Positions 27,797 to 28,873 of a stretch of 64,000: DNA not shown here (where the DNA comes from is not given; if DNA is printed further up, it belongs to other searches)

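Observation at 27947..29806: Single-ORF fusion of a DPM1/GtrB-like GT2 domain to a GT4 domain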

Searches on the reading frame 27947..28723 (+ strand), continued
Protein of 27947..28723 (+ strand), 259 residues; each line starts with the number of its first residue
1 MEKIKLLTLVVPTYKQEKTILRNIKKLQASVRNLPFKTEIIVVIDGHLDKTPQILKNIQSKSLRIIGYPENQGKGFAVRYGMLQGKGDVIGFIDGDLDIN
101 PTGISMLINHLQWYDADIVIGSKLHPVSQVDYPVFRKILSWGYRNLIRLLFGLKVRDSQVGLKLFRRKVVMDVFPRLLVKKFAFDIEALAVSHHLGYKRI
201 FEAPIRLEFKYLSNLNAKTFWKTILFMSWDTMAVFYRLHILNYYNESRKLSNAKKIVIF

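Call 83: find_encoding_contigs(protein=P0221, flank=3500, max_places=1)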
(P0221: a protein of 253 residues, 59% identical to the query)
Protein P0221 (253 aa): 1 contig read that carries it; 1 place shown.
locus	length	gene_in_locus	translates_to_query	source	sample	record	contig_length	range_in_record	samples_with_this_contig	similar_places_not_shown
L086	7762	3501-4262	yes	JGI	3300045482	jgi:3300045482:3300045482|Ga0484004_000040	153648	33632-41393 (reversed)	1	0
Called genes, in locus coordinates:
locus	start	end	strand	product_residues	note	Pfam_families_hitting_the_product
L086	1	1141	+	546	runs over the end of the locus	PF10131:PTPS_related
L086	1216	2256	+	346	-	PF13439:Glyco_transf_4, PF13579:Glyco_trans_4_4 (faint), PF00534:Glycos_transf_1, PF13692:Glyco_trans_1_4, PF20706:GT4-conflict (weak)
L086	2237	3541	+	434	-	PF01943:Polysacc_synt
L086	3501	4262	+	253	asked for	PF00535:Glycos_transf_2, PF10111:Glyco_tranf_2_2 (faint)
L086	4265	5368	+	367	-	PF13439:Glyco_transf_4, PF13579:Glyco_trans_4_4 (faint), PF20706:GT4-conflict, PF00534:Glycos_transf_1, PF13692:Glyco_trans_1_4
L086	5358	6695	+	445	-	PF13231:PMT_2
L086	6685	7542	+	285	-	PF00535:Glycos_transf_2, PF13641:Glyco_tranf_2_3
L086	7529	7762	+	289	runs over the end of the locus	PF00891:Methyltransf_2 (weak), PF01209:Ubie_methyltran (weak), PF02353:CMAS, PF13489:Methyltransf_23, PF08241:Methyltransf_11, PF08242:Methyltransf_12, PF13649:Methyltransf_25, PF13847:Methyltransf_31, +1 more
